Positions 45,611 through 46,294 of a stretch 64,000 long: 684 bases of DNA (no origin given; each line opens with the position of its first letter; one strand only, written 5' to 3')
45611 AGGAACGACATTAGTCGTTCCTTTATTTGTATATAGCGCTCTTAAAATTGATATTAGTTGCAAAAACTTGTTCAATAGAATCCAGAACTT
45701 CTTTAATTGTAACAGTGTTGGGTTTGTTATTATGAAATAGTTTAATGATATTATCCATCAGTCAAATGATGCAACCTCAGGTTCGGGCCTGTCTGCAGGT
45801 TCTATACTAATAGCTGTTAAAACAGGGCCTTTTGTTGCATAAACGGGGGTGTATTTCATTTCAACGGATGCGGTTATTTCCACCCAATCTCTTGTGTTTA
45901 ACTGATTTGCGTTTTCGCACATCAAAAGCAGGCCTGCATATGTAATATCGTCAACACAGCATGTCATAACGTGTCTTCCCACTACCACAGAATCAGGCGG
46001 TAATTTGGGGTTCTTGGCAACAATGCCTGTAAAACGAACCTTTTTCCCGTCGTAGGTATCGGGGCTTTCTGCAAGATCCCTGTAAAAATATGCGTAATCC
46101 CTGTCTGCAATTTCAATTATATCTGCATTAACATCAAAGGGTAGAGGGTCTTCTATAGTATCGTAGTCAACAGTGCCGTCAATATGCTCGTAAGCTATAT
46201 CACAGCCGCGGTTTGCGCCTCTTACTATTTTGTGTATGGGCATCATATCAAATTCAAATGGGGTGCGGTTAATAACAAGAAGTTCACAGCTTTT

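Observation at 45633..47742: Tandem G3E GTPase operon: a His-rich COG0523 metallochaperone, then a CxCC-less paralogue fused to a DUF1980-like CC-motif domain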

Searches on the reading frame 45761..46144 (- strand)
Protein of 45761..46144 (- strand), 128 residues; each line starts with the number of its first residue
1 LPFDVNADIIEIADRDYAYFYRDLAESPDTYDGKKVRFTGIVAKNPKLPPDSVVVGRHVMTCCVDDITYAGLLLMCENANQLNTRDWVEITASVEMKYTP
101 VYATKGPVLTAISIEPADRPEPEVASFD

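Call 40: predict_structure(alignment_id=A3)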
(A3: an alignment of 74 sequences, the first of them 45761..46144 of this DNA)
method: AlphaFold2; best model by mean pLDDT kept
length: 128 residues; sequences in the alignment: 74
mean_pLDDT: 94.1   pTM: 0.87
mean pLDDT of the five models: 94.1, 93.6, 93.3, 93.2, 91.7
residues with pLDDT >= 90: 113; 70-90: 10; 50-70: 5; < 50: 0
segments of 3 or more residues with pLDDT < 50: none
pLDDT, mean of each block of 10 residues (from residue 1): 96 96 96 98 95 95 79 95 97 96 95 97 86
secondary structure, 60 per line:
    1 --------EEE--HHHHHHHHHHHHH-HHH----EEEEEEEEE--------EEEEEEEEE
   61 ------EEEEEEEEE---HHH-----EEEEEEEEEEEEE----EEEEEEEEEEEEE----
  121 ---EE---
elements in order: E9-11 H14-26 E35-43 E52-60 E67-75 E87-99 E104-116

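Call 45: search_dna_similar(query=window:45761-46144:-, collection=plasmids, mode=protein, max_evalue=0.01, max_rows=30)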
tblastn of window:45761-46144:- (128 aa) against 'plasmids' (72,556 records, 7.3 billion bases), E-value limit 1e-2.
Records with a match: 29; places in all: 29; records where one place covers at least 80% of the query: 24.
Best place of each record, by identity: <60% 29.
By first word of the organism name: Priestia 15; Clostridium 9; Subdoligranulum 1; Vescimonas 1; Bacillus 1; Pseudalkalibacillus 1; Brevibacillus 1.
By predicted mobility (MOB-suite, as given by PLSDB): non-mobilizable 28; mobilizable 1.
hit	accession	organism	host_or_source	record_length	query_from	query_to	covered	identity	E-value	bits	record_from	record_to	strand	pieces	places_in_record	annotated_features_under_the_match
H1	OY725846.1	Subdoligranulum variabile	-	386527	1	127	99%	44.1%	5e-29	116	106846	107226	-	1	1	none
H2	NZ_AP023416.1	Vescimonas fastidiosa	Homo sapiens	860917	1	127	99%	33.9%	9e-20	91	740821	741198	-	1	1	GTP-binding protein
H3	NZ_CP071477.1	Priestia megaterium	whole organism,Hypersaline environment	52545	10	120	87%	30.6%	1e-7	56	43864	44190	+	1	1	TIGR03943 family protein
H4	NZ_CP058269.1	Priestia megaterium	cell culture,potash salt dump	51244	10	120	87%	29.7%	2e-6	52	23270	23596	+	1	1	TIGR03943 family protein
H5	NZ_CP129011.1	Priestia aryabhattai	mixed culture,sea water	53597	10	120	87%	29.7%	2e-6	52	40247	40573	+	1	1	TIGR03943 family protein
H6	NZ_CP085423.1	Priestia megaterium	single cell,soil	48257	10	120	87%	29.7%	2e-6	52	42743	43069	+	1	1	TIGR03943 family protein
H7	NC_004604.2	Priestia megaterium QM B1551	-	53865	10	120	87%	29.7%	2e-6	52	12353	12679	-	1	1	TIGR03943 family protein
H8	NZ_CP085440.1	Priestia megaterium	single cell,soil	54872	10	120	87%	29.7%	2e-6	52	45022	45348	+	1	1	TIGR03943 family protein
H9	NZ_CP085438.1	Priestia megaterium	single cell,soil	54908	10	120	87%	29.7%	2e-6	52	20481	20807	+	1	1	TIGR03943 family protein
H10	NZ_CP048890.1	Priestia megaterium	culture,agricultural soil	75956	10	120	87%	29.7%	2e-6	52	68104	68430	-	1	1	TIGR03943 family protein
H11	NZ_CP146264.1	Priestia megaterium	Nicotiana tabacum L.,Cell ...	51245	10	120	87%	29.7%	2e-6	52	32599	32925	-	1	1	TIGR03943 family protein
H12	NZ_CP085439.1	Priestia megaterium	single cell,soil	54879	10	120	87%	29.7%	3e-6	52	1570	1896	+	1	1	TIGR03943 family protein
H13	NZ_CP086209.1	Priestia sp. J2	single cell,Peanut field soil,Peanut ...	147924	10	121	88%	29.5%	2e-8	58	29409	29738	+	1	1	TIGR03943 family protein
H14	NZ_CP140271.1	Priestia megaterium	Single cell,ginseng rhizosphere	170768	10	121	88%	29.5%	2e-7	55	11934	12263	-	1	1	TIGR03943 family protein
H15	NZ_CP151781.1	Priestia megaterium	whole organism,soil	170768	10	121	88%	29.5%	2e-7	55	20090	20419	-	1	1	TIGR03943 family protein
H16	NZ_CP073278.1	Clostridium butyricum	Homo sapiens,cell culture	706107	3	116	89%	25.8%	3e-6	52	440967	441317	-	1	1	TIGR03943 family protein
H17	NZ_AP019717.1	Clostridium butyricum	-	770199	3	116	89%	25.8%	3e-6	52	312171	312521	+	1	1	TIGR03943 family protein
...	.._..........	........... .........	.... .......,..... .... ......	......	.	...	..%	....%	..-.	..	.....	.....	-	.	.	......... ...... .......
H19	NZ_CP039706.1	Clostridium butyricum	Homo sapiens,isolation from The first ...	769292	3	116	89%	25.8%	3e-6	52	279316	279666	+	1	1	TIGR03943 family protein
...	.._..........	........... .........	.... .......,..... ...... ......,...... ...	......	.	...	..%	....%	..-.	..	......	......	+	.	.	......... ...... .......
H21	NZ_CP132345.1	Clostridium butyricum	Homo sapiens,Faeces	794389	3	116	89%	25.8%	3e-6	52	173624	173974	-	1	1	TIGR03943 family protein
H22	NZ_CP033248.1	Clostridium butyricum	environment swab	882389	3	116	89%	25.8%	3e-6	52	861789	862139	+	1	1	TIGR03943 family protein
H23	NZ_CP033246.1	Clostridium butyricum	Homo sapiens,stool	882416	3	116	89%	25.8%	3e-6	52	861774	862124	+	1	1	TIGR03943 family protein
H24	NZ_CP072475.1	Priestia aryabhattai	mixed culture,soil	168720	10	95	67%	29.1%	3e-5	49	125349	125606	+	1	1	TIGR03943 family protein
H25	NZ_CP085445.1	Priestia megaterium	single cell,soil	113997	10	95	67%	29.1%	2e-4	47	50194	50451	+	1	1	TIGR03943 family protein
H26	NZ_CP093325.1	Bacillus sp. N5-665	whole organism,peat soil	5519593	5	123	93%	21.0%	4e-3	43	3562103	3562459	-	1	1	none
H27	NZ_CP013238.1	Clostridium butyricum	Microbial isolate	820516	3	96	73%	26.3%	3e-6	52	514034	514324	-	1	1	TIGR03943 family protein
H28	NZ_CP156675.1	Pseudalkalibacillus hwajinpoensis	mixed culture,soil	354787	8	94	68%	26.4%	1e-3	44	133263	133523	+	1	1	TIGR03943 family protein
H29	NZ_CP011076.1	Brevibacillus laterosporus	Oryza sativa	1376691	9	94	67%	20.9%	1e-3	44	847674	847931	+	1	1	none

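Call 46: fold_search(model_id=the predicted structure, library=pdb)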
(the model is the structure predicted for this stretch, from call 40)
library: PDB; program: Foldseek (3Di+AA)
matches with E <= 10: 1148; with E <= 0.001: 8
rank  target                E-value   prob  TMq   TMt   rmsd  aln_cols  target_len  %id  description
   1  4gop_B                4.7e-04  1.00  0.36  0.38   4.3        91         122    9  Structure and Conformational Change of a Replication Protein A Heterotrimer Bound to ssDNA (released 2012-11-28)
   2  1wyd_B                5.6e-04  1.00  0.45  0.16   5.0       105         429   18  Crystal Structure of Aspartyl-tRNA synthetase from Sulfolobus tokodaii (released 2006-07-04)
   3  8s0e_2                5.6e-04  1.00  0.46  0.13  13.5       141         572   12  H. sapiens OCCM bound to double stranded DNA (released 2024-10-02)
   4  4wj3_M                5.6e-04  1.00  0.41  0.11   5.7       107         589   13  Crystal structure of the asparagine transamidosome from Pseudomonas aeruginosa (released 2014-12-31)
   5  7uy5_J                5.6e-04  1.00  0.43  0.42   6.6       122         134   11  Tetrahymena telomerase with CST (released 2022-07-13)
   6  1c0a_A                6.7e-04  1.00  0.43  0.11   5.1       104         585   15  CRYSTAL STRUCTURE OF THE E. COLI ASPARTYL-TRNA SYNTHETASE : TRNAASP : ASPARTYL-ADENYLATE COMPLEX (released 1999-11-23)
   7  1quq_A                7.1e-04  1.00  0.38  0.40   5.2        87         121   20  COMPLEX OF REPLICATION PROTEIN A SUBUNITS RPA14 AND RPA32 (released 1999-08-13)
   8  6od8_B                8.5e-04  1.00  0.47  0.14   5.2       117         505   14  Crystal structure of a putative aspartyl-tRNA synthetase from Leishmania major Friedlin (released 2019-04-17)
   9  8h53_A                1.1e-03  1.00  0.47  0.17   4.8       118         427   15  Human asparaginyl-tRNA synthetase in complex with asparagine-AMP (released 2023-10-25)
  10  4glv_B                1.2e-03  1.00  0.46  0.54   4.4       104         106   16  OBody AM3L09 bound to hen egg-white lysozyme (released 2013-08-21)
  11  7uy7_B                1.2e-03  1.00  0.43  0.22   5.1       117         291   14  Tetrahymena CST with Polymerase alpha-Primase (released 2022-07-13)
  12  5xix_A                1.3e-03  1.00  0.45  0.17   6.9       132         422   15  The canonical domain of human asparaginyl-tRNA synthetase (released 2018-05-02)
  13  9gjw_2                1.4e-03  1.00  0.51  0.14   4.6       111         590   18  OCCM maturation intermediate stalled with an Arginine Finger mutation in Mcm2 (released 2025-03-05)
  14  4wj4_A                1.4e-03  1.00  0.41  0.11   5.8       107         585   13  Crystal structure of non-discriminating aspartyl-tRNA synthetase from Pseudomonas aeruginosa complexed with tRNA(Asn)  (released 2014-12-31)
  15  4o2d_A                1.5e-03  1.00  0.40  0.11   6.8       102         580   17  Crystal structure of aspartyl-tRNA synthetase from Mycobacterium smegmatis with bound aspartic acid (released 2014-01-22)
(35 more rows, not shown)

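Call 47: get_annotated_region(hit=H2, flank=6000)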
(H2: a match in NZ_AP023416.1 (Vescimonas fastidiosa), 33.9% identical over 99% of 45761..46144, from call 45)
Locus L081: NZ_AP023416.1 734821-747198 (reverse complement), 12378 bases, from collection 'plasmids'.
description: Vescimonas fastidiosa strain MM35 plasmid pMM35_01
organism: Vescimonas fastidiosa (NCBI taxid 2714353)
taxonomy: Bacteria; Bacillota; Clostridia; Eubacteriales; Oscillospiraceae; Vescimonas; Vescimonas fastidiosa
host: -; source: Homo sapiens; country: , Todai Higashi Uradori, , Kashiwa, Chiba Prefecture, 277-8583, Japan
typing (MOB-suite, as given by PLSDB): non-mobilizable
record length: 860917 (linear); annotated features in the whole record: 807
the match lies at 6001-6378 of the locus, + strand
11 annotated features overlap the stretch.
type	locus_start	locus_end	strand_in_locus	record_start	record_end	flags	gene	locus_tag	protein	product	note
CDS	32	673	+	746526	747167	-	lexA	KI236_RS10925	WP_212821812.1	transcriptional repressor LexA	GO:0006282 - regulation of DNA repair [Evidence IEA]; GO:0006355 - regulation of DNA-templated transcription [Evidence ...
CDS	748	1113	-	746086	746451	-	-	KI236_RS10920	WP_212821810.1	YbaB/EbfC family nucleoid-associated protein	GO:0008150 - biological_process [Evidence IEA]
CDS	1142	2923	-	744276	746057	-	dnaX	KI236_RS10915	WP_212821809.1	DNA polymerase III subunit gamma/tau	GO:0006260 - DNA replication [Evidence IEA]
CDS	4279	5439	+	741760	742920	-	-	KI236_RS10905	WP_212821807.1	CobW family GTP-binding protein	-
CDS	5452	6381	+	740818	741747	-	-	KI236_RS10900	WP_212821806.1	GTP-binding protein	-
CDS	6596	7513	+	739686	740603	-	-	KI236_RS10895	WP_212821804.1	DUF4340 domain-containing protein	-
CDS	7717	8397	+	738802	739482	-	-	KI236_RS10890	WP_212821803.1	response regulator transcription factor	GO:0000160 - phosphorelay signal transduction system [Evidence IEA]; GO:0006355 - regulation of DNA-templated ...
CDS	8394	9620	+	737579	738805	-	-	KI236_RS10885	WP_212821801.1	HAMP domain-containing sensor histidine kinase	GO:0007165 - signal transduction [Evidence IEA]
CDS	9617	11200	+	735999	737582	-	-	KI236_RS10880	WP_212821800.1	D-aminoacylase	-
CDS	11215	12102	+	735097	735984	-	-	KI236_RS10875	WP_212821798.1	MBL fold metallo-hydrolase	-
CDS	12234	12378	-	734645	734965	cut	trxA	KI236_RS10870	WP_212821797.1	thioredoxin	-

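Call 48: get_annotated_region(hit=H7, flank=6000)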
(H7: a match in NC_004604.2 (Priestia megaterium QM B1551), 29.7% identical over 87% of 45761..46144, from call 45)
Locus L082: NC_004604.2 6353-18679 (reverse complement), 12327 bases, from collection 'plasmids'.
description: Priestia megaterium QM B1551 plasmid pBM400, complete sequence
organism: Priestia megaterium QM B1551 (NCBI taxid 545693)
taxonomy: Bacteria; Bacillota; Bacilli; Bacillales; Bacillaceae; Priestia; Priestia megaterium; Priestia megaterium QM B1551
host: -; source: -; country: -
typing (MOB-suite, as given by PLSDB): non-mobilizable; replicon rep_cluster_385
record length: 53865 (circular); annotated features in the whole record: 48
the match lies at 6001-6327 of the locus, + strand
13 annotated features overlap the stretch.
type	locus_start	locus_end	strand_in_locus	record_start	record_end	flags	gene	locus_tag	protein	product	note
CDS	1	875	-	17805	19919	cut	-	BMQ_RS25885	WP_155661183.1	cation-translocating P-type ATPase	-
CDS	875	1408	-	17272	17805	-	-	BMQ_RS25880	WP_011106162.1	HMA2 domain-containing protein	-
CDS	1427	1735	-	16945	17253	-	-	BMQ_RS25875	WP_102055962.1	HMA2 domain-containing protein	-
CDS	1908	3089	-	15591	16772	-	-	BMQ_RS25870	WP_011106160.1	IS256-like element ISBame1 family transposase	GO:0006313 - DNA transposition [Evidence IEA]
CDS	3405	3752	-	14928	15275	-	-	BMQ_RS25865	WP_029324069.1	EamA family transporter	-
CDS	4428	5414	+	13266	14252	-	-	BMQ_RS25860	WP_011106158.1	permease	-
CDS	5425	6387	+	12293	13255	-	-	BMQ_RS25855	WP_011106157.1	TIGR03943 family protein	-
CDS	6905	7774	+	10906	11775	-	-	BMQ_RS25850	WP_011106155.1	permease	-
CDS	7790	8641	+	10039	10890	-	-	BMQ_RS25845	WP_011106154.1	TIGR03943 family protein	-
CDS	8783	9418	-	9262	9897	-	-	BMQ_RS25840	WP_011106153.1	YcnI family protein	-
CDS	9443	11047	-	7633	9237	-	-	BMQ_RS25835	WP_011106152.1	copper resistance protein CopC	-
CDS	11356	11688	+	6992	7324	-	-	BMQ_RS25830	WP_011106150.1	hypothetical protein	-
CDS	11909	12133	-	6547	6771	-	-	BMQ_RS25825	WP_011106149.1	helix-turn-helix transcriptional regulator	-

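Call 49: get_annotated_region(hit=H16, flank=6000)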
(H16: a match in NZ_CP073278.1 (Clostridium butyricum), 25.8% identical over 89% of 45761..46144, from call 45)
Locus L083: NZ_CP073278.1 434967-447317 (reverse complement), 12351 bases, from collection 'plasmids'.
description: Clostridium butyricum strain CBUT plasmid unnamed, complete sequence
organism: Clostridium butyricum (NCBI taxid 1492)
taxonomy: Bacteria; Bacillota; Clostridia; Eubacteriales; Clostridiaceae; Clostridium; Clostridium butyricum
host: -; source: Homo sapiens,cell culture; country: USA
typing (MOB-suite, as given by PLSDB): non-mobilizable
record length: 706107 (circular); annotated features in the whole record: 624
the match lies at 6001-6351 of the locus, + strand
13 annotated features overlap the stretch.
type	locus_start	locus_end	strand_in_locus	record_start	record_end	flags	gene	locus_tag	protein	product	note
CDS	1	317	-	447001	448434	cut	-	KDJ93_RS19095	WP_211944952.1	sucrose-specific PTS transporter subunit IIBC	GO:0009401 - phosphoenolpyruvate-dependent sugar phosphotransferase system [Evidence IEA]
CDS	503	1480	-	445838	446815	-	-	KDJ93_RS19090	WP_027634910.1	LacI family DNA-binding transcriptional regulator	-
CDS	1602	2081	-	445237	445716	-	-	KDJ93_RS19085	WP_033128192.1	S-ribosylhomocysteine lyase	GO:0009372 - quorum sensing [Evidence IEA]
CDS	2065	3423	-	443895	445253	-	-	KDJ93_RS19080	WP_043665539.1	Na+/H+ antiporter NhaC family protein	-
CDS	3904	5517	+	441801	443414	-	-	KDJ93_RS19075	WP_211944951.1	permease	-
CDS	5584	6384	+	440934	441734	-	-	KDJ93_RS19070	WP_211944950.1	TIGR03943 family protein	-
CDS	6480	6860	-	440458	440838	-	-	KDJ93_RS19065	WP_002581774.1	desulfoferrodoxin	GO:0019430 - removal of superoxide radicals [Evidence IEA]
CDS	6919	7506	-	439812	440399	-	rbr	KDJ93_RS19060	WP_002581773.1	rubrerythrin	-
CDS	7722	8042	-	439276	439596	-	sugE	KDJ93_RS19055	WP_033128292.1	quaternary ammonium compound efflux SMR transporter SugE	-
CDS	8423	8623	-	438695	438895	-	-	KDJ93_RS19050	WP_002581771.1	alpha/beta-type small acid-soluble spore protein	-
CDS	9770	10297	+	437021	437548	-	-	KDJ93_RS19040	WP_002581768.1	phosphatase PAP2 family protein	-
CDS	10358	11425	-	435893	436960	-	-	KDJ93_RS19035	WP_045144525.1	FUSC family protein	GO:0055085 - transmembrane transport [Evidence IEA]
CDS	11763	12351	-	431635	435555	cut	-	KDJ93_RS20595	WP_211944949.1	glycosyl hydrolase family 18 protein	GO:0005975 - carbohydrate metabolic process [Evidence IEA]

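Call 63: search_protein_families(library=pfam, proteins=[L083:3904-5517:+, L083:5584-6384:+, L082:4428-5414:+, L082:5425-6387:+, L081:5452-6381:+, L081:4279-5439:+], max_evalue=0.01)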
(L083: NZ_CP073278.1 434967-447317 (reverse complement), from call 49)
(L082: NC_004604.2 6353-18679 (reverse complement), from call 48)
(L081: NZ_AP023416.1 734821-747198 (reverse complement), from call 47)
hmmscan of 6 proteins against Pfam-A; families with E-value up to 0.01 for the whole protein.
L083:3904-5517:+ (537 aa): 2 families
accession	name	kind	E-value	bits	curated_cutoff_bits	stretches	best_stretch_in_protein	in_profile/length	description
PF03773.19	ArsP_1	-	1.7e-59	201.8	32.3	1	239-530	2-288/294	Predicted permease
PF02492.25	cobW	-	9.7e-15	55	20.7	1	7-179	4-179/180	CobW/HypB/UreG, nucleotide-binding domain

L083:5584-6384:+ (266 aa): 3 families
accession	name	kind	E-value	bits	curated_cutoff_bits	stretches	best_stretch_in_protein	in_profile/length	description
PF21537.2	DUF1980_C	-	6.4e-33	113.8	25.9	1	129-265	6-141/141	DUF1980 C-terminal domain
PF09323.15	DUF1980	-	7.4e-05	23.6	25.9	1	11-95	2-102/110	DUF1980 N-terminal domain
PF12869.13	tRNA_anti-like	-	0.002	18.2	23.5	1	74-236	7-134/146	tRNA_anti-like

L082:4428-5414:+ (328 aa): 1 family
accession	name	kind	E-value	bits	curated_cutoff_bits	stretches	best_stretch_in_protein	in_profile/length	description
PF03773.19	ArsP_1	-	5.8e-71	239.5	32.3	1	40-324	2-293/294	Predicted permease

L082:5425-6387:+ (320 aa): 2 families
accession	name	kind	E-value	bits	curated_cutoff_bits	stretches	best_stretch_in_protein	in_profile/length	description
PF21537.2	DUF1980_C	-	3.4e-47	160.1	25.9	1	183-308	14-141/141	DUF1980 C-terminal domain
PF09323.15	DUF1980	-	1.3e-31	109.7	25.9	1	12-117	1-109/110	DUF1980 N-terminal domain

L081:5452-6381:+ (309 aa): 2 families
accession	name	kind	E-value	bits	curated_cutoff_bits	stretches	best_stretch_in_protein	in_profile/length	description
PF21537.2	DUF1980_C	-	9e-20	71.2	25.9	1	181-303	12-135/141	DUF1980 C-terminal domain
PF02492.25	cobW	-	9.4e-09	35.5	20.7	1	4-151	1-160/180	CobW/HypB/UreG, nucleotide-binding domain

L081:4279-5439:+ (386 aa): 2 families
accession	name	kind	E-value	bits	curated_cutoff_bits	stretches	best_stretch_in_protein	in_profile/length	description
PF02492.25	cobW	-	3.8e-36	124.8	20.7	1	6-180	4-179/180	CobW/HypB/UreG, nucleotide-binding domain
PF07683.19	CobW_C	-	2.8e-07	30.7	22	1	300-384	1-90/94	Cobalamin synthesis protein cobW C-terminal domain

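Call 66: find_homologous_proteins(query=L083:3904-4503:+, max_evalue=0.001)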
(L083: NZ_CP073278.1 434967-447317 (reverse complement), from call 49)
Query L083:3904-4503:+ (200 aa): 8 proteins with E <= 0.001 among 243 candidates.
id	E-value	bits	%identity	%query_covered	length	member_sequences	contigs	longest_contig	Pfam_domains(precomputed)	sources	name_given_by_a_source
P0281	1.2e-116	405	99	100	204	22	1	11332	PF02492.26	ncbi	ncbi:GTP-binding protein, partial [Clostridium butyricum]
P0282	2.9e-104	365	90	100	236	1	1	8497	PF02492.26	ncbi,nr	ncbi:MAG: uncharacterized protein PWP67_2241 [Clostridium butyricum]|nr:uncharacterized protein [Clo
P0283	3.1e-104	365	90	100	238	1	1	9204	PF02492.26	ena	-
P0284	4.3e-62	227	60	99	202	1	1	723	PF02492.26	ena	-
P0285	9.3e-49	184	53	91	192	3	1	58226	PF02492.26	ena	-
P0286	9.2e-44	168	57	74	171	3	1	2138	PF02492.26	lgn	-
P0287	9.8e-38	148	51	79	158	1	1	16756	PF02492.26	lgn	-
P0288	2.0e-18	85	53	50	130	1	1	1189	PF02492.26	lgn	-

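Call 67: get_annotated_region(hit=H17, flank=4000)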
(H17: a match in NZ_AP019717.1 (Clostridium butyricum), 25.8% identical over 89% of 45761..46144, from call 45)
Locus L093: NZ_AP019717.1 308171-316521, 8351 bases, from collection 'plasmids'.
description: Clostridium butyricum strain NBRC 13949 plasmid pCBU1, complete sequence
organism: Clostridium butyricum (NCBI taxid 1492)
taxonomy: Bacteria; Bacillota; Clostridia; Eubacteriales; Clostridiaceae; Clostridium; Clostridium butyricum
host: -; source: -; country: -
typing (MOB-suite, as given by PLSDB): non-mobilizable
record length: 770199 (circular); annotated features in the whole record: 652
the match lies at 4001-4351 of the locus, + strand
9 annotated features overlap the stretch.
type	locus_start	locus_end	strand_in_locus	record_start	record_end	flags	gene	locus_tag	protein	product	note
CDS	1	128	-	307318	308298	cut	-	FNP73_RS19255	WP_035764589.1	metallophosphoesterase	-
CDS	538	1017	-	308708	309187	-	-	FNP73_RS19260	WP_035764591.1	S-ribosylhomocysteine lyase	GO:0009372 - quorum sensing [Evidence IEA]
CDS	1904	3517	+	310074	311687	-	-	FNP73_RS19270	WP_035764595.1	permease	-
CDS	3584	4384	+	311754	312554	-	-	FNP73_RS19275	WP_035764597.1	TIGR03943 family protein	-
CDS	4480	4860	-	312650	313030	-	-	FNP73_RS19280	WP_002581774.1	desulfoferrodoxin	GO:0019430 - removal of superoxide radicals [Evidence IEA]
CDS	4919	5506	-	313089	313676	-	rbr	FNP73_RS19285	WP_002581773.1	rubrerythrin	-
CDS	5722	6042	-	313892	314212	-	sugE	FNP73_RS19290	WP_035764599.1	quaternary ammonium compound efflux SMR transporter SugE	-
CDS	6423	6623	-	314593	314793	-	-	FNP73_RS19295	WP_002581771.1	alpha/beta-type small acid-soluble spore protein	-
CDS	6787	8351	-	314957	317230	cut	metE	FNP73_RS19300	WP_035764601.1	5-methyltetrahydropteroyltriglutamate-- homocysteine S-methyltransferase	GO:0008652 - amino acid biosynthetic process [Evidence IEA]; GO:0009086 - methionine biosynthetic process [Evidence IEA]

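Call 68: get_annotated_region(hit=H26, flank=6000)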
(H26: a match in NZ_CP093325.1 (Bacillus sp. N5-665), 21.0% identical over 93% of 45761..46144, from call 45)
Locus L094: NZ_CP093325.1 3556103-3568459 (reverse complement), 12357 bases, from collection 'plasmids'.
description: Bacillus sp. N5-665 strain N5/665 plasmid p1, complete sequence
organism: Bacillus sp. N5-665 (NCBI taxid 2925318)
taxonomy: Bacteria; Bacillota; Bacilli; Bacillales; Bacillaceae; Bacillus; Bacillus sp. N5-665
host: -; source: whole organism,peat soil; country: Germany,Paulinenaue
typing (MOB-suite, as given by PLSDB): non-mobilizable
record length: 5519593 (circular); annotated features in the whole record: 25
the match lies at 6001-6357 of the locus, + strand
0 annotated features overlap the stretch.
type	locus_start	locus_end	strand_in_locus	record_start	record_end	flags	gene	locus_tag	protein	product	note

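Call 69: get_annotated_region(hit=H29, flank=6000)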
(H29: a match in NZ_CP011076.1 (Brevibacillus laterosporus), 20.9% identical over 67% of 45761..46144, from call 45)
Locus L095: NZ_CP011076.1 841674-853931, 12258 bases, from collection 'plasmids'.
description: Brevibacillus laterosporus strain B9 plasmid unnamed2, complete sequence
organism: Brevibacillus laterosporus (NCBI taxid 1465)
taxonomy: Bacteria; Bacillota; Bacilli; Bacillales; Paenibacillaceae; Brevibacillus; Brevibacillus laterosporus
host: -; source: Oryza sativa; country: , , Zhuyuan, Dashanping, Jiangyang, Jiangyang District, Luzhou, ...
typing (MOB-suite, as given by PLSDB): non-mobilizable
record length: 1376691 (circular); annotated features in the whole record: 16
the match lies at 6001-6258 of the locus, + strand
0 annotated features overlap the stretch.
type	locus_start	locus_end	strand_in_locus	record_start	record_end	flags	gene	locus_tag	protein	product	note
